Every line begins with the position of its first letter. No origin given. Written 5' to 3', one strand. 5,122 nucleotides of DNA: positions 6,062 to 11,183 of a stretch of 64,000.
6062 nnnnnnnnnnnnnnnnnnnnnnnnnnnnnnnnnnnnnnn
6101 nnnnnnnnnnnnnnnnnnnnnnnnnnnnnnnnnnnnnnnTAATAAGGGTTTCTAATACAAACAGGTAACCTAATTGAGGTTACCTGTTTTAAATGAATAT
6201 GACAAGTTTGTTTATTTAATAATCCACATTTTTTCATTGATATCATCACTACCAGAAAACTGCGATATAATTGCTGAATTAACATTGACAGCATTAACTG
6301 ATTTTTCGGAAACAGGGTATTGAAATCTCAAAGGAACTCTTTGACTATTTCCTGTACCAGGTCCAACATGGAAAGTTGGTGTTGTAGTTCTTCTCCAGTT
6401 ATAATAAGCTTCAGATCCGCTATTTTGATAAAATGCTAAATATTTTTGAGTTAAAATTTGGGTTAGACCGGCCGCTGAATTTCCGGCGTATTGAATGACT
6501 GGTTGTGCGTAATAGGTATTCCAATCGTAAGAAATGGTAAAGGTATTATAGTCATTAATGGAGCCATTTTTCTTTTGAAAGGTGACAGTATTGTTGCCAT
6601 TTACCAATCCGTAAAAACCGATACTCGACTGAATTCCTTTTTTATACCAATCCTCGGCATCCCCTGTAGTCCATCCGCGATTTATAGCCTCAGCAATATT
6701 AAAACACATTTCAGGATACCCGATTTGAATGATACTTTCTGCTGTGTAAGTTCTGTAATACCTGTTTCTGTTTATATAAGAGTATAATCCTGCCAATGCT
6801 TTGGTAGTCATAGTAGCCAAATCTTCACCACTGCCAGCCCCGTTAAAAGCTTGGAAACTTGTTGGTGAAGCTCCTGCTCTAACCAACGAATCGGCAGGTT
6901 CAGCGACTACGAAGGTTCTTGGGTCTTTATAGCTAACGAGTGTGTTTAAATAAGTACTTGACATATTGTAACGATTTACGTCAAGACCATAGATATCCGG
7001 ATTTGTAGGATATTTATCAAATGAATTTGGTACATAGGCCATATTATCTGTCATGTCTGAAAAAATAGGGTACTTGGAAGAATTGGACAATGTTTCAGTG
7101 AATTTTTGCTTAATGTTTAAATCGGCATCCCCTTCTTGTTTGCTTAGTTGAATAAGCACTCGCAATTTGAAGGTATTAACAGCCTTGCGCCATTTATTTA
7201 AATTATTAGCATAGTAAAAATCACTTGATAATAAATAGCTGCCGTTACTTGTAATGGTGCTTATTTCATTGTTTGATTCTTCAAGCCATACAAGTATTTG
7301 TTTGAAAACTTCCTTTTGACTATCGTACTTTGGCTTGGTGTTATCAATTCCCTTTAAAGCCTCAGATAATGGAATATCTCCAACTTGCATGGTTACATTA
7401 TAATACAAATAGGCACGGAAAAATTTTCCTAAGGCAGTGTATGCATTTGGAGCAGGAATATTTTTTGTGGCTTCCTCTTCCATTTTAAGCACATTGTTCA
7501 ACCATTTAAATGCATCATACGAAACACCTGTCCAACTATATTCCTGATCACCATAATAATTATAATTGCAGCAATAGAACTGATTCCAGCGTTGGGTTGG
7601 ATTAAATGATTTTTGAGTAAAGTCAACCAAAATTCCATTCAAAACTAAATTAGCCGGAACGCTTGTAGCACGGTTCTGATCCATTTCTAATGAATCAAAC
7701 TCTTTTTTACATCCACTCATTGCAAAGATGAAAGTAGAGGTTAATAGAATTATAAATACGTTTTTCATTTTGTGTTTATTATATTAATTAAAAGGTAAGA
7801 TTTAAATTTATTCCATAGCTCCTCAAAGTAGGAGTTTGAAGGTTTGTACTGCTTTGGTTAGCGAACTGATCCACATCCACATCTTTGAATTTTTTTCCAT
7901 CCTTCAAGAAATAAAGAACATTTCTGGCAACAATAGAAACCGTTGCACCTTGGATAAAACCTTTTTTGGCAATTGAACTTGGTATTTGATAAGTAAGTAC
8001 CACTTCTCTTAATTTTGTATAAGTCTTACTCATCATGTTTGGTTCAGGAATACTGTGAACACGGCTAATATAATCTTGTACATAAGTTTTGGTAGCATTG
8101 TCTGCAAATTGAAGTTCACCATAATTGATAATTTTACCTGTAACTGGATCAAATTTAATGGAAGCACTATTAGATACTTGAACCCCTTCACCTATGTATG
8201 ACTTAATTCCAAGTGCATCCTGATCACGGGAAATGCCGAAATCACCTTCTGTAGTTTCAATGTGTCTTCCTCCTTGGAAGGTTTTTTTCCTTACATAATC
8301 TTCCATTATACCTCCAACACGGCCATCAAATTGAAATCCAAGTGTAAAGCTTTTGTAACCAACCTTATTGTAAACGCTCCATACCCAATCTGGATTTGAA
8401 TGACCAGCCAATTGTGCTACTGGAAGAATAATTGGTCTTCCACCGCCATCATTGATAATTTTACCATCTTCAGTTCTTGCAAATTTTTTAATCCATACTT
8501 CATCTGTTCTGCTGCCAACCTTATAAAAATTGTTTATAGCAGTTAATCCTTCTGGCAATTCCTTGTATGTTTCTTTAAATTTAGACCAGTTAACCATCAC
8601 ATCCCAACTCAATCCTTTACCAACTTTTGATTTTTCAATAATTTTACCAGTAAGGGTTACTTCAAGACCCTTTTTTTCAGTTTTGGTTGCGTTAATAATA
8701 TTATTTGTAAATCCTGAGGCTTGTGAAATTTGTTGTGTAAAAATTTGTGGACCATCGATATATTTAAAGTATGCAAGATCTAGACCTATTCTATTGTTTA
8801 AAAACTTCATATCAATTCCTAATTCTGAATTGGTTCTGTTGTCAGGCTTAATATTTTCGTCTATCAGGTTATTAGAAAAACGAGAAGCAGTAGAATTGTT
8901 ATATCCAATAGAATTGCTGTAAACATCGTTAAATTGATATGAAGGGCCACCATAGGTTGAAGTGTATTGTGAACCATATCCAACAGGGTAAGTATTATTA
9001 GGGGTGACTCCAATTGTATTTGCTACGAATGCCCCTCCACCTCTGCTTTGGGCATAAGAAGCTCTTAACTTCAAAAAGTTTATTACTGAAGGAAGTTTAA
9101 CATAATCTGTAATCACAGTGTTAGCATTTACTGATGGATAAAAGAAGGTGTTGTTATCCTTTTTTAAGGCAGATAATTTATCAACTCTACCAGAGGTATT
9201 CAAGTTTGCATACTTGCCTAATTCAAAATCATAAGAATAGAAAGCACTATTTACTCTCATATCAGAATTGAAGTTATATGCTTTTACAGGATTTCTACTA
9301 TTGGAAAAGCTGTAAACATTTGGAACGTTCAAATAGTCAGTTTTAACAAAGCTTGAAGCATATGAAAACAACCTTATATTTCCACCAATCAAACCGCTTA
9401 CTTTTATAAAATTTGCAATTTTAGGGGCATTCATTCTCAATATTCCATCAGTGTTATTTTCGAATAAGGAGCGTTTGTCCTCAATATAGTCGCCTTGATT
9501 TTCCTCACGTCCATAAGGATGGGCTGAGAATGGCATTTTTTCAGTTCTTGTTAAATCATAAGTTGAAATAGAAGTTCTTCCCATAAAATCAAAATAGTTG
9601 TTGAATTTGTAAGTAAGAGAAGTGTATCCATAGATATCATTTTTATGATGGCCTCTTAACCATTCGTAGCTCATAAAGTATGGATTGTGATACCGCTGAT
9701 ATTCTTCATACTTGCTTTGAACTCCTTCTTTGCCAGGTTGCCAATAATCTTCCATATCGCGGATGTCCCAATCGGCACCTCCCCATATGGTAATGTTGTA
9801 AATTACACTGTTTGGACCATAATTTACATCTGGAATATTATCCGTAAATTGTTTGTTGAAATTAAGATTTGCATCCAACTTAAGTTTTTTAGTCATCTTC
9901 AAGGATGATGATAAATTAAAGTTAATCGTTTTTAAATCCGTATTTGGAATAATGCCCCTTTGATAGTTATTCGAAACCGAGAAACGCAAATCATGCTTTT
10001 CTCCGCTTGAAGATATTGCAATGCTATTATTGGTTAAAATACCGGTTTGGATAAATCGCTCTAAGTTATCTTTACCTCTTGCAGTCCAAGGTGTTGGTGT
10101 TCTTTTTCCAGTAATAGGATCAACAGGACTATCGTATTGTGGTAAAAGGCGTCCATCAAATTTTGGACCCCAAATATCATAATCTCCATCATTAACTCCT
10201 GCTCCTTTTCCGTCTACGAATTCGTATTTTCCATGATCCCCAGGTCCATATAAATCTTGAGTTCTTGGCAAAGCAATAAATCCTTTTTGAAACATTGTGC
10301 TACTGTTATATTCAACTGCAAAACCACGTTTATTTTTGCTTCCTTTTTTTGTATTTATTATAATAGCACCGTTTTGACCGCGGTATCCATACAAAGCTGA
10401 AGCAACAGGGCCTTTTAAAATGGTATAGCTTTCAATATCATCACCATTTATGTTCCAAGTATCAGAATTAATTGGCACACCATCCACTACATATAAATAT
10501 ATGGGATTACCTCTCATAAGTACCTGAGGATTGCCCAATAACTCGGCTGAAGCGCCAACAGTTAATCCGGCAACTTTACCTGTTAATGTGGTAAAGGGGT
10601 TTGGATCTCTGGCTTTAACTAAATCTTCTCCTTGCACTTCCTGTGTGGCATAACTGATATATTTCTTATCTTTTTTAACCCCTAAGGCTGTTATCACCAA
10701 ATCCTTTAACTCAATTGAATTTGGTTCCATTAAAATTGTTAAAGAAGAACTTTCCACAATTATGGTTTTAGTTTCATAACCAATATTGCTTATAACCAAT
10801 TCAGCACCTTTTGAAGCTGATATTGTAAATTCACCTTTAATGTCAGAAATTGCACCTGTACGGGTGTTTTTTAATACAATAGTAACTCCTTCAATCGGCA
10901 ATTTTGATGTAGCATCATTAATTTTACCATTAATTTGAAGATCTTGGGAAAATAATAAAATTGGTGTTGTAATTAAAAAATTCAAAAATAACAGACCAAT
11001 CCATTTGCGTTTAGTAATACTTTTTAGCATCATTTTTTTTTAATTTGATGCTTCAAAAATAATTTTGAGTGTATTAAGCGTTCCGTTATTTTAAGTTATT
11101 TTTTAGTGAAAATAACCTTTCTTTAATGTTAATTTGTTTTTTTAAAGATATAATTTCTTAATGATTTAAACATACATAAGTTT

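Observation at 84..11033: SusC/SusD utilisation locus that appears dedicated to phosphorus (organophosphate/phosphonate) scavenging rather than glycan use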

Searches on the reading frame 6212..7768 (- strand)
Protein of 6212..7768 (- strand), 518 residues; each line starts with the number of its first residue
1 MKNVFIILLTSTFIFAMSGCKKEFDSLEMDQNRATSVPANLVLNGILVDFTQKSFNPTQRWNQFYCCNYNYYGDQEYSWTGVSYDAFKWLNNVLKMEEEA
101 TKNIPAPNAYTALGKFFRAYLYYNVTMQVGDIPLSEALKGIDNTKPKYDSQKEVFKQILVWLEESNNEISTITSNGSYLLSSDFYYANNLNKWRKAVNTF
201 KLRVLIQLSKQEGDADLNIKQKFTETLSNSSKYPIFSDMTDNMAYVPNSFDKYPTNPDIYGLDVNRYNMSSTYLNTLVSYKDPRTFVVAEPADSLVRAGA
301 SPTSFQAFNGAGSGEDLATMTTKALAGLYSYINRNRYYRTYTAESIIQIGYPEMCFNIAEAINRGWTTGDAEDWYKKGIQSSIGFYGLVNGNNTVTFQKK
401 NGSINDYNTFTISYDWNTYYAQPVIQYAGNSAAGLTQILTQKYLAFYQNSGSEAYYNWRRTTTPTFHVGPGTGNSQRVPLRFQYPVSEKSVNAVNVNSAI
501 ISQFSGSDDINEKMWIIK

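Call 3: search_protein_families(library=pfam, proteins=[window:6212-7768:-], max_evalue=0.01)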
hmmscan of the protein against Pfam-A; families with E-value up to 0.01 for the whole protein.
window:6212-7768:- (518 aa): 3 families
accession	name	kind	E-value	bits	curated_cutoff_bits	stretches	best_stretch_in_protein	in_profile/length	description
PF12771.13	SusD-like_2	-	3.6e-57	194.5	27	1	45-485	15-415/415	Starch-binding associating with outer membrane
PF12741.13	SusD-like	-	2.2e-36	126.4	27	1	53-515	55-493/495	Susd and RagB outer membrane lipoprotein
PF14322.12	SusD-like_3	-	7.1e-05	23.6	27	1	60-174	58-170/191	Starch-binding associating with outer membrane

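Call 4: search_protein_families(library=ncbifam, proteins=[window:6212-7768:-], max_evalue=0.01)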
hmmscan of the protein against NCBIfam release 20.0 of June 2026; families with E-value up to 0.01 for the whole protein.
window:6212-7768:- (518 aa): 0 families

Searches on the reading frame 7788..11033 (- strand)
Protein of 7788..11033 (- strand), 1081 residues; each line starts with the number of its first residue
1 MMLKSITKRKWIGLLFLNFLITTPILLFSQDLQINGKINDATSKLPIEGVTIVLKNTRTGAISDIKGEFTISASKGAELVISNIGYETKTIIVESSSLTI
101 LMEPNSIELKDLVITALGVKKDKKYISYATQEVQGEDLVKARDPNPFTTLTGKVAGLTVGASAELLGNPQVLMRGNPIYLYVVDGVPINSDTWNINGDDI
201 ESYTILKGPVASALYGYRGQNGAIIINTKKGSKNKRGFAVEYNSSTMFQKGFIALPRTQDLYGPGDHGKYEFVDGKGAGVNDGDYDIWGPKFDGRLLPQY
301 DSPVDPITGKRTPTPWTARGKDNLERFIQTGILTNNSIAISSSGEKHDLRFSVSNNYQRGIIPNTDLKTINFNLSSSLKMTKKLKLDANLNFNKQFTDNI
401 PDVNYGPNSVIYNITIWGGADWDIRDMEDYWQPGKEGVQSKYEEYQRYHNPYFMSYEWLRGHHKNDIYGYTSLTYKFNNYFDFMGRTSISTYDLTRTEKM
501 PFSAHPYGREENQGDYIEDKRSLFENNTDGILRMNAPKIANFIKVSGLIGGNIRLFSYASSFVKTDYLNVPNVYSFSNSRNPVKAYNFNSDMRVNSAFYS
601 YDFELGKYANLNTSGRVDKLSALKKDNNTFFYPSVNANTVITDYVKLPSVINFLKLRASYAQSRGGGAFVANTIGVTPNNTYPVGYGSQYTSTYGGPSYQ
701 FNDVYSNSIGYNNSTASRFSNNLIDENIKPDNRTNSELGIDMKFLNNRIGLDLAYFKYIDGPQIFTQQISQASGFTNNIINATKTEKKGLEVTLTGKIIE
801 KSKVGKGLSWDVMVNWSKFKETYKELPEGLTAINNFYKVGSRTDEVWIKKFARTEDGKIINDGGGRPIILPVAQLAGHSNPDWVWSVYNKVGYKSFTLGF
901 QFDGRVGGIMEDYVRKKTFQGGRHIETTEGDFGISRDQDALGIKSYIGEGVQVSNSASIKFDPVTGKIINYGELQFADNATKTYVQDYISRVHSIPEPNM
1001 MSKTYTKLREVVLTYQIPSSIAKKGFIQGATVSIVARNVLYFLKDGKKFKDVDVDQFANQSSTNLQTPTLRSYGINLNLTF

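Call 3: search_protein_families(library=pfam, proteins=[window:7788-11033:-], max_evalue=0.01)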
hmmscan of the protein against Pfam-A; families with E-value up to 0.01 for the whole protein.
window:7788-11033:- (1081 aa): 3 families
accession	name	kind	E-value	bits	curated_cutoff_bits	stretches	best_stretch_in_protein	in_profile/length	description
PF13715.12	CarbopepD_reg_2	-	7e-15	55.3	32.2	1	34-114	1-88/88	CarboxypepD_reg-like domain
PF07715.20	Plug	-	1.4e-08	35.6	23.9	1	125-223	4-107/107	TonB-dependent Receptor Plug Domain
PF13620.12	CarboxypepD_reg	-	1.2e-06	29.2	32.3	1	33-91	1-64/82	Carboxypeptidase regulatory-like domain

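Call 4: search_protein_families(library=ncbifam, proteins=[window:7788-11033:-], max_evalue=0.01)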
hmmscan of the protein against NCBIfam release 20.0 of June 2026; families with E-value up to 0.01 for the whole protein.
window:7788-11033:- (1081 aa): 3 families
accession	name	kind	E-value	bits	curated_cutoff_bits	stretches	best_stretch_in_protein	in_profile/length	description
TIGR04056.1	OMP_RagA_SusC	subfamily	4.8e-122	409.1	368.25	1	33-1081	2-981/981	SusC/RagA family TonB-linked outer membrane protein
TIGR04057.1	SusC_RagA_signa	signature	1.4e-11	43.9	46.2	1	199-229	1-31/31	SusC/RagA subfamily TonB-dependent outer membrane receptor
NF053692.1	BamP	equivalog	1.4e-06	27.9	230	1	13-133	6-126/251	BamP family beta-barrel-assembly machinery protein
